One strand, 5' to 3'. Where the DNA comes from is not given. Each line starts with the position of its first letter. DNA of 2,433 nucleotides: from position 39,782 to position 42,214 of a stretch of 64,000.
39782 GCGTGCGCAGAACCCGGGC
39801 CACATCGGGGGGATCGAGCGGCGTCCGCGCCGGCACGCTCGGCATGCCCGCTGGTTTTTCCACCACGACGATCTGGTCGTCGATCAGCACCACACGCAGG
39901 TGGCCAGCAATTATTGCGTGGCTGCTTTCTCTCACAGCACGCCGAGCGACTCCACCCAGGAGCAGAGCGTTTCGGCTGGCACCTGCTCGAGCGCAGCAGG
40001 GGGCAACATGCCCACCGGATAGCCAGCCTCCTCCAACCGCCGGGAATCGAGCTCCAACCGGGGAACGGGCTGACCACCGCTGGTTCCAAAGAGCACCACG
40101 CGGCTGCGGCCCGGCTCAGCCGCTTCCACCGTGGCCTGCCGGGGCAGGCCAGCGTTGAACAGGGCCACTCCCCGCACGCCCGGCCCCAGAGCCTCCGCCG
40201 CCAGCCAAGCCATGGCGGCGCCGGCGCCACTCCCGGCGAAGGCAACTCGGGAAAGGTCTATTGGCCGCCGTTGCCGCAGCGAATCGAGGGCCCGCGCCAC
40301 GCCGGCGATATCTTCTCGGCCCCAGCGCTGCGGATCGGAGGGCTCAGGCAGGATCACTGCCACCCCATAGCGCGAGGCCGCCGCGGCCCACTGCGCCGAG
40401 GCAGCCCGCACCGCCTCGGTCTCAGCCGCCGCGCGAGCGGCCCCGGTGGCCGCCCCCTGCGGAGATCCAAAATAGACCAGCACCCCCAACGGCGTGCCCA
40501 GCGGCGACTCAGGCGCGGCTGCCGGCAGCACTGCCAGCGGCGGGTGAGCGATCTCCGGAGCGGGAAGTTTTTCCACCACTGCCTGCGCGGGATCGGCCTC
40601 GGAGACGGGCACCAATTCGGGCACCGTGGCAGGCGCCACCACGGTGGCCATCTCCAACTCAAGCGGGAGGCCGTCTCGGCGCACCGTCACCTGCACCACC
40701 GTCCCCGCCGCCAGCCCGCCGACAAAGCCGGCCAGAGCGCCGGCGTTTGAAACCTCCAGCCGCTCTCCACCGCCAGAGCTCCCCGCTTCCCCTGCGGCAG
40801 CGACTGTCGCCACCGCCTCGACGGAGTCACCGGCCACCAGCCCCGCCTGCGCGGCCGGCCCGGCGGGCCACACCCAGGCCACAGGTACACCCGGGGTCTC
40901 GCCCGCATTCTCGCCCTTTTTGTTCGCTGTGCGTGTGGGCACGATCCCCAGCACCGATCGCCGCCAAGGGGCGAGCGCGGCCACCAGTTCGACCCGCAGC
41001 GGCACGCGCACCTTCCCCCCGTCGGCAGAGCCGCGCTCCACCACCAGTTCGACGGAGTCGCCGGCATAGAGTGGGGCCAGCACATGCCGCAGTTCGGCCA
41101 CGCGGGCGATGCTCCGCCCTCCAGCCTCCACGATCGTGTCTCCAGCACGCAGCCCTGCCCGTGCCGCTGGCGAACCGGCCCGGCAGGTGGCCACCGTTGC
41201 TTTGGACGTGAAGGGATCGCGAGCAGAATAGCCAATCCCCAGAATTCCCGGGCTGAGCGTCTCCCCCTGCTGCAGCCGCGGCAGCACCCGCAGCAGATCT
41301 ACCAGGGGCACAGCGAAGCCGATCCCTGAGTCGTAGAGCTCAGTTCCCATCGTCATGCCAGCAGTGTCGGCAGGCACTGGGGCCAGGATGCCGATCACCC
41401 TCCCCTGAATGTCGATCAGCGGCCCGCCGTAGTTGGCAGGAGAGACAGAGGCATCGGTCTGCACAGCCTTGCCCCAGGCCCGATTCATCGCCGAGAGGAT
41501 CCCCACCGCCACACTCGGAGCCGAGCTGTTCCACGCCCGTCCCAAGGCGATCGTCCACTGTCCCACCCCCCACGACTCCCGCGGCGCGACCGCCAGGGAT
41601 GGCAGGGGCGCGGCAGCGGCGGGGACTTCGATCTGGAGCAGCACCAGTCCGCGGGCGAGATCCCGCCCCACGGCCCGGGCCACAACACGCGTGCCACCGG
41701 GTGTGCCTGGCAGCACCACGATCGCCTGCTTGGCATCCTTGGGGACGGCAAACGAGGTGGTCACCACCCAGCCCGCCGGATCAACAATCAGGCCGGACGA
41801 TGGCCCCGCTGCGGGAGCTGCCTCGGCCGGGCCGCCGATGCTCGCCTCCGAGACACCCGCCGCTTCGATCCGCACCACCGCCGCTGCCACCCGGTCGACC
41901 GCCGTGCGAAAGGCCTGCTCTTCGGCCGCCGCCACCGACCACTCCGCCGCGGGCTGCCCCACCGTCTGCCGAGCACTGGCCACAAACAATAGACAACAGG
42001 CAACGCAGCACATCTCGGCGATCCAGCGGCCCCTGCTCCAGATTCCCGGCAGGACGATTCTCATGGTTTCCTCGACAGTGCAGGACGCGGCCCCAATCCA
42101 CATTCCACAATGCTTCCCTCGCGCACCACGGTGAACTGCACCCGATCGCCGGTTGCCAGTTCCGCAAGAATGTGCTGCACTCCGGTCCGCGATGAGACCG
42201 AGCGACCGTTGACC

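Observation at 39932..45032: Three tandem, translationally coupled HtrA paralogues: one intact triad, two with all triad positions substituted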

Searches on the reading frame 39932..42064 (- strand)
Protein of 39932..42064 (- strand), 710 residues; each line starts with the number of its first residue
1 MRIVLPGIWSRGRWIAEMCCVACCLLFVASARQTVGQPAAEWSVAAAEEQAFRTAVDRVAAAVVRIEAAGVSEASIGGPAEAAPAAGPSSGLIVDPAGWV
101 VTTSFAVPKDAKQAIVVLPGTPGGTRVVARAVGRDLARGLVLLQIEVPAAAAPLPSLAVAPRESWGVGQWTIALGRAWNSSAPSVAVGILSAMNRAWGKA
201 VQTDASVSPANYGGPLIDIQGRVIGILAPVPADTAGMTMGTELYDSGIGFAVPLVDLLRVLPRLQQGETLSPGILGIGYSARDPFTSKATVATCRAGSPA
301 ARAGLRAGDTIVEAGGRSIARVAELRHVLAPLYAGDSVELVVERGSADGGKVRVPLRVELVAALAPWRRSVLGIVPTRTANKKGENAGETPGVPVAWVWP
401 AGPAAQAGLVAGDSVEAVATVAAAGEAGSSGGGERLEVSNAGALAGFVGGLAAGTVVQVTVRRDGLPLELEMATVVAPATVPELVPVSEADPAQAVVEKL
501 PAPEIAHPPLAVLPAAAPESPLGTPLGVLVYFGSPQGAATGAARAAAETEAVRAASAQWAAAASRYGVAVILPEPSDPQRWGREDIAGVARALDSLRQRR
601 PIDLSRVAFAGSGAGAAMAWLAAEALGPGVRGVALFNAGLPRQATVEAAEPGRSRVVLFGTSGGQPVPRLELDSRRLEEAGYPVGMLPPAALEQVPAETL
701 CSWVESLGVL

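Call 6: search_protein_families(library=pfam, proteins=[window:39932-42064:-], max_evalue=0.01)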
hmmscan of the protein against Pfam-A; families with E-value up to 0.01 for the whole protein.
window:39932-42064:- (710 aa): 5 families
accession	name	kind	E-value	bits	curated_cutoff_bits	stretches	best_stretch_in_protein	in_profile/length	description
PF13365.12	Trypsin_2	-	6.9e-20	72.7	27.6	1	90-226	2-144/144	Trypsin-like peptidase domain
PF13180.12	PDZ_2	-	5.4e-17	62.3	27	1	274-347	2-72/80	PDZ domain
PF17820.7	PDZ_6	-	8.2e-12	45.1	27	1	291-344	2-54/54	PDZ domain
PF00595.29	PDZ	-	1.4e-08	35.4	23.2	1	272-342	9-80/81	PDZ domain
PF14685.13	PDZ_Tricorn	-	0.009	16.4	25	0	296-354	29-88/88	Tricorn protease PDZ domain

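Call 10: search_protein_families(library=ncbifam, proteins=[window:39932-42064:-], max_evalue=0.01)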
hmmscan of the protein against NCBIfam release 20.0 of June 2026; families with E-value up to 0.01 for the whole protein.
window:39932-42064:- (710 aa): 17 families
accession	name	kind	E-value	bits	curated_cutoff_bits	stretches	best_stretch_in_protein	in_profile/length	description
TIGR02037.1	degP_htrA_DO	subfamily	7.9e-42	143.7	416.2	1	89-347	62-319/434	Do family serine endopeptidase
TIGR02038.1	protease_degS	equivalog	2.7e-29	102.4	422.95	1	41-345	36-336/351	outer membrane-stress sensor serine endopeptidase DegS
NF041521.1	HhoA_HhoB_HtrA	equivalog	3.2e-27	95.7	450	1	85-347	55-323/335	HhoA/HhoB/HtrA family serine endopeptidase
NF008147.1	PRK10898.1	equivalog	1.8e-25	89.8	408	1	21-345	15-337/352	outer membrane-stress sensor serine endopeptidase DegS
NF047968.1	SerProtHtrA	equivalog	2.8e-22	79.6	470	1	47-346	49-348/357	serine protease HtrA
NF050055.1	SerProtHtrAMycob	equivalog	5e-22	78.5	800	1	52-344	204-487/502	serine protease HtrA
NF007526.1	PRK10139.1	equivalog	8e-21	74.2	756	1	81-418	85-418/456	serine endoprotease DegQ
NF008189.1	PRK10942.1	equivalog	3.4e-19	68.6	720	1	89-416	115-437/477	serine endoprotease DegP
NF040960.1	MamE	equivalog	1.8e-18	66.5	800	2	90-253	125-282/659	magnetosome formation protease MamE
NF053637.1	SerProtHtrAspr2045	equivalog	1.4e-12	47.3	650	1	99-277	118-295/394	serine protease HtrA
NF041199.1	trx7_PDZ_seleno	equivalog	8.4e-10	38.1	300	1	288-378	204-294/390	Trx7/PDZ domain-containing (seleno)protein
NF040961.1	MamO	equivalog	7.6e-08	31.1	800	1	49-228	72-241/648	magnetosome protein MamO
NF050058.1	e_dPHAscl_type1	hypoth_equivalog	2.8e-06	27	150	1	552-643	37-141/276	extracellular catalytic domain type 1 short-chain-length polyhydroxyalkanoate depolymerase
TIGR00225.1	prc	subfamily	0.00089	18.4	218.6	1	275-332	51-106/335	C-terminal processing peptidase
TIGR02860.1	spore_IV_B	equivalog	0.0036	16.3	305.25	1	292-346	118-171/402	SpoIVB peptidase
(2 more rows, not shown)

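Call 12: search_solved_structures(query=window:39932-42064:-, show_alignments=3, max_evalue=0.001)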
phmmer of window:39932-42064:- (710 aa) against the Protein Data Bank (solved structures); distinct sequences matched with E-value up to 0.001: 96 (the best 60 are shown).
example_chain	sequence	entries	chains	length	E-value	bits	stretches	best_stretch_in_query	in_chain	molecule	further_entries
22kg_A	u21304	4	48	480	1.9e-23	86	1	85-416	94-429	Probable periplasmic serine endoprotease DegP-like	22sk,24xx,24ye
2zle_A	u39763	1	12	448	3.3e-23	85.2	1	85-360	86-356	Protease do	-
3mh5_A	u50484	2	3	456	3.5e-23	85.2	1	85-360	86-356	Protease do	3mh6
6jjk_A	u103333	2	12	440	3.8e-23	85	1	85-360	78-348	Periplasmic serine endoprotease DegP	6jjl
1ky9_A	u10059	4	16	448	3.9e-23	85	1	85-360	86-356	PROTEASE DO | Periplasmic serine endoprotease DegP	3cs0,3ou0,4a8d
3mh4_A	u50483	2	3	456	4.1e-23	84.9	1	85-360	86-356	Protease do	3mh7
6jjo_A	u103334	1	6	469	4.7e-23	84.7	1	85-360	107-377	Periplasmic serine endoprotease DegP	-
3otp_A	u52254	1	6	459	5.9e-23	84.4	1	85-360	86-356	Protease do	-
4a8a_A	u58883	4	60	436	1e-20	77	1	82-345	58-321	PERIPLASMIC PH-DEPENDENT SERINE ENDOPROTEASE DEGQ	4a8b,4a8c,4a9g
8kic_D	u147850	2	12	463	1.6e-20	76.3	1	82-345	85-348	peptidase Do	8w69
3pv2_A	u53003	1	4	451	1.9e-20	76.1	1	89-346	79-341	DegQ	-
3pv3_A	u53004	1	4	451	2e-20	76.1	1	89-346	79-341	DegQ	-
7xs0_A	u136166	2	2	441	2.3e-20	75.9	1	88-412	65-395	Periplasmic serine endoprotease DegP-like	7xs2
5y2d_A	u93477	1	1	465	2.8e-20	75.6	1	88-415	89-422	Periplasmic serine endoprotease DegP-like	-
3pv4_A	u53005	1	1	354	1.1e-19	73.7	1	89-346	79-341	DegQ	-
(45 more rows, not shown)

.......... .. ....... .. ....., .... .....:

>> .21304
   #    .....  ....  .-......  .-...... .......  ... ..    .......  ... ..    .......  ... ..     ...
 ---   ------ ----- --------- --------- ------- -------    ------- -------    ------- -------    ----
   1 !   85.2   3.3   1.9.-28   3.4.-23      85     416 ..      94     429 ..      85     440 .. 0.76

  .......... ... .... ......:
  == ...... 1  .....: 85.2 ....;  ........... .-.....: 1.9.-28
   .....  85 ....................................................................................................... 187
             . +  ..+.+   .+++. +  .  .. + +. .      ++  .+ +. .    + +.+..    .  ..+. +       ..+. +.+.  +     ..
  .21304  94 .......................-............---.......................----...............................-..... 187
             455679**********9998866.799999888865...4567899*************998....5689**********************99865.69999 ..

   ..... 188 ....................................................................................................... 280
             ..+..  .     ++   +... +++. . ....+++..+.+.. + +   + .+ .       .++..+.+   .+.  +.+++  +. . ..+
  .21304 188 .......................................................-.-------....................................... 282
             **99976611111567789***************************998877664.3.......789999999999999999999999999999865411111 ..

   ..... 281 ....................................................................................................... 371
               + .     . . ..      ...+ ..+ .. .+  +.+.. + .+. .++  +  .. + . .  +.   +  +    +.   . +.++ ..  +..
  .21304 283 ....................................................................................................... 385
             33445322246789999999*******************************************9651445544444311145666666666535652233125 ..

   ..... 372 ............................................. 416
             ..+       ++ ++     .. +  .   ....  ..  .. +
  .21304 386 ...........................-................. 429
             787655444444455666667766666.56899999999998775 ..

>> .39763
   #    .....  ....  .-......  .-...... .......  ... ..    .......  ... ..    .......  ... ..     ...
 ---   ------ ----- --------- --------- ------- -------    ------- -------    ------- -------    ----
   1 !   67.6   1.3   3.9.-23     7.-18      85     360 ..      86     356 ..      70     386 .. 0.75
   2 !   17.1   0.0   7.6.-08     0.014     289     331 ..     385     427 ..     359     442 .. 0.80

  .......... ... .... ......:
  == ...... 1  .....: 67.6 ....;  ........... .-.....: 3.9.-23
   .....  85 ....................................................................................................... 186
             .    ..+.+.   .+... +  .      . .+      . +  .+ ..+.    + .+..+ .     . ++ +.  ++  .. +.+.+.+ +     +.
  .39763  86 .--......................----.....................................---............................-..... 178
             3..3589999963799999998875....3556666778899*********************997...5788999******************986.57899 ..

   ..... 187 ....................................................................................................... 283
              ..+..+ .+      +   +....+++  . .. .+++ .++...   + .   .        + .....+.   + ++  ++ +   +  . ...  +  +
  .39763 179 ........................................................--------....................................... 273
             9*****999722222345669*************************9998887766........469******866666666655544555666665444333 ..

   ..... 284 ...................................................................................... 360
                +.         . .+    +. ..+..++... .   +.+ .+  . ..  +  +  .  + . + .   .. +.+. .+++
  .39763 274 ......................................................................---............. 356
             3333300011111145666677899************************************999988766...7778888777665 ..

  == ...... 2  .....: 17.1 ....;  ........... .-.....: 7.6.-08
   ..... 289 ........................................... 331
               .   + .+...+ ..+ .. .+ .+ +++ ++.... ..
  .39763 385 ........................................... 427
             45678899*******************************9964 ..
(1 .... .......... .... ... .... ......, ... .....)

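Call 25: find_homologous_proteins(query=window:39932-42064:-, max_evalue=1e-10)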
Query window:39932-42064:- (710 aa): 1004 proteins with E <= 1e-10 among 8000 candidates; the best 120 are listed.
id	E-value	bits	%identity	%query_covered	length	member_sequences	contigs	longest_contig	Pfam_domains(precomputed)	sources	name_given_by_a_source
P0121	0.0e+0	1438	97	100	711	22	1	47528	PF13365.13,PF17820.8,PF00595.30,PF13180.13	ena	-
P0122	0.0e+0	1371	93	100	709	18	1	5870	PF13365.13,PF17820.8,PF00595.30,PF13180.13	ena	-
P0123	6.1e-236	803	63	90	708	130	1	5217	PF13365.13,PF17820.8,PF00595.30,PF13180.13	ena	-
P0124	3.6e-235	801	58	99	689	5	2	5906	PF13365.13,PF17820.8,PF00595.30,PF13180.13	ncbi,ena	-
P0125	9.8e-235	799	62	90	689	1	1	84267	PF13365.13,PF17820.8,PF00595.30,PF13180.13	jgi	-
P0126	4.6e-234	797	61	97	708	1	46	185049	PF13365.13,PF17820.8,PF00595.30,PF13180.13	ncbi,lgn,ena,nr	ncbi:MAG: PDZ domain-containing protein [Planctomycetota bacterium]|nr:MAG: PDZ domain-containing pr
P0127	5.2e-233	794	62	94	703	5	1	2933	PF13365.13,PF17820.8,PF00595.30,PF13180.13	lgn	-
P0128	1.4e-232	792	59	97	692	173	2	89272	PF13365.13,PF17820.8,PF00595.30,PF13180.13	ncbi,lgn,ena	-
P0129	2.6e-232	791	62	93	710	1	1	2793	PF13365.13,PF17820.8,PF00595.30,PF13180.13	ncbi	ncbi:MAG: trypsin-like peptidase domain-containing protein [Planctomycetota bacterium]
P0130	5.2e-232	790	62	90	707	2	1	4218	PF13365.13,PF17820.8,PF00595.30,PF13180.13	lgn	-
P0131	1.1e-230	786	62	90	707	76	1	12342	PF13365.13,PF17820.8,PF00595.30,PF13180.13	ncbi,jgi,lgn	ncbi:MAG: trypsin-like peptidase domain-containing protein [Planctomycetia bacterium]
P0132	1.7e-230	785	62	91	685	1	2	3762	PF13365.13,PF17820.8,PF00595.30,PF13180.13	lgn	-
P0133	2.8e-230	785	61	90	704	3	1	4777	PF13365.13,PF17820.8,PF00595.30,PF13180.13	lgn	-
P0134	5.8e-230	784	57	98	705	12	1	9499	PF13365.13,PF17820.8,PF00595.30,PF13180.13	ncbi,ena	-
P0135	1.1e-229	783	63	91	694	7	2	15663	PF13365.13,PF17820.8,PF00595.30,PF13180.13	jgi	-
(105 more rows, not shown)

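Call 33: predict_structure(alignment_id=A2)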
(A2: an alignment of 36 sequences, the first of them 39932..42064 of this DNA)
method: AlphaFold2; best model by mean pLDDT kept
length: 710 residues; sequences in the alignment: 36
mean_pLDDT: 85.0   pTM: 0.78
mean pLDDT of the five models: 85.0, 81.5, 81.0, 79.8, 76.4
residues with pLDDT >= 90: 377; 70-90: 230; 50-70: 72; < 50: 31
segments of 3 or more residues with pLDDT < 50: 1-9, 36-39, 238-243, 427-431, 538-540
pLDDT, mean of each block of 10 residues (from residue 1): 43 66 79 54 79 96 92 61 74 96 92 93 89 94 92 90 94 92 92 84 86 95 91 54 60 93 97 91 85 89 91 97 91 95 87 96 89 88 55 90 94 93 58 74 87 92 94 91 84 90 84 80 85 70 63 81 94 91 91 92 93 94 90 93 86 87 79 94 88 80 93
secondary structure, 60 per line:
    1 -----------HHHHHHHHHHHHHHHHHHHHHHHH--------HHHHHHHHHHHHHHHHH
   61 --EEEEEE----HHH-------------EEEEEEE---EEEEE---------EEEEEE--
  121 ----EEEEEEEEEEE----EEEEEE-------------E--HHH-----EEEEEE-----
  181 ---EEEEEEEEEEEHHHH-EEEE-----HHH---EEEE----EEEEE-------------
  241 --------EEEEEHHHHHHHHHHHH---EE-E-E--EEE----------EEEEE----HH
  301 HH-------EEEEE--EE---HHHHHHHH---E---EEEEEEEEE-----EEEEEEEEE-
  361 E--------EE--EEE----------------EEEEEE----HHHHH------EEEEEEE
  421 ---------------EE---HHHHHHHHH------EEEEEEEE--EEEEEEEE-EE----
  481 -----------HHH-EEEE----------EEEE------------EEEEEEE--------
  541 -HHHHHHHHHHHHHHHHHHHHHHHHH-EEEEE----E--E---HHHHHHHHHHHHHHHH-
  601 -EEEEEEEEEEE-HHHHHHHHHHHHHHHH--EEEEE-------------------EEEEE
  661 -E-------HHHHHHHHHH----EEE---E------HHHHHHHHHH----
elements in order (helices of 4 or more, strands of 3 or more residues): H12-35 H44-60 E63-68 E89-95 E99-103 E113-118 E125-135 E140-145 E170-175 E184-194 H195-198 E200-203 E215-218 E223-227 E249-253 H254-265 E277-279 E290-294 H299-302 E310-314 H322-329 E337-345 E351-359 E374-376 E393-398 H403-407 E414-420 H441-449 E456-463 E466-473 E496-499 E510-513 E526-532 H542-566 E568-572 H584-599 E602-612 H614-629 E632-636 E656-660 H670-679 E684-686 H697-706

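Call 37: fold_search(model_id=the predicted structure, library=pdb)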
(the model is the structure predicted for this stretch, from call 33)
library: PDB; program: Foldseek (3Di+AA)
matches with E <= 10: 1770; with E <= 0.001: 818
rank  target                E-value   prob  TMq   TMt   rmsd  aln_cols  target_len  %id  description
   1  3cs0_A                8.2e-28  1.00  0.33  0.56  17.4       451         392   25  Crystal structure of DegP24 (released 2008-05-27)
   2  3otp_A                1.5e-27  1.00  0.32  0.56  15.2       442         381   25  Crystal structure of the DegP dodecamer with a model substrate (released 2011-01-19)
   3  3otp_D                1.9e-27  1.00  0.32  0.54  14.0       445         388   26  Crystal structure of the DegP dodecamer with a model substrate (released 2011-01-19)
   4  3mh6                  2.0e-27  1.00  0.33  0.55  17.5       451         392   25  HtrA proteases are activated by a conserved mechanism that can be triggered by distinct molecular cues (released 2010-06-30)
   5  3otp_C                3.7e-27  1.00  0.33  0.56  14.3       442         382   26  Crystal structure of the DegP dodecamer with a model substrate (released 2011-01-19)
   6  4ynn_A                4.4e-27  1.00  0.35  0.58   9.7       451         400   23  Structure of Legionella pneumophila DegQ (S190A variant) (released 2015-06-24)
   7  4ynn_B                5.8e-27  1.00  0.35  0.59   9.6       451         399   23  Structure of Legionella pneumophila DegQ (S190A variant) (released 2015-06-24)
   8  3pv2_C                5.8e-27  1.00  0.33  0.56   9.5       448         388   22  Structure of Legionella fallonii DegQ (wt) (released 2011-06-15)
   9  4a8d_A                6.9e-27  1.00  0.31  0.54  14.3       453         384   25  DegP dodecamer with bound OMP (released 2012-01-11)
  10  3pv2_A                8.1e-27  1.00  0.33  0.55  10.0       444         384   22  Structure of Legionella fallonii DegQ (wt) (released 2011-06-15)
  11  3otp_E                1.1e-26  1.00  0.33  0.56  16.4       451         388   25  Crystal structure of the DegP dodecamer with a model substrate (released 2011-01-19)
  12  3otp_F                1.2e-26  1.00  0.32  0.57  14.4       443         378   25  Crystal structure of the DegP dodecamer with a model substrate (released 2011-01-19)
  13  3pv5_A                1.2e-26  1.00  0.33  0.55   9.7       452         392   21  Structure of Legionella fallonii DegQ (N189G/P190G variant) (released 2011-06-15)
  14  3pv2_D                1.3e-26  1.00  0.33  0.56   9.8       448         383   21  Structure of Legionella fallonii DegQ (wt) (released 2011-06-15)
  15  3pv2_B                1.5e-26  1.00  0.33  0.56   9.6       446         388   22  Structure of Legionella fallonii DegQ (wt) (released 2011-06-15)
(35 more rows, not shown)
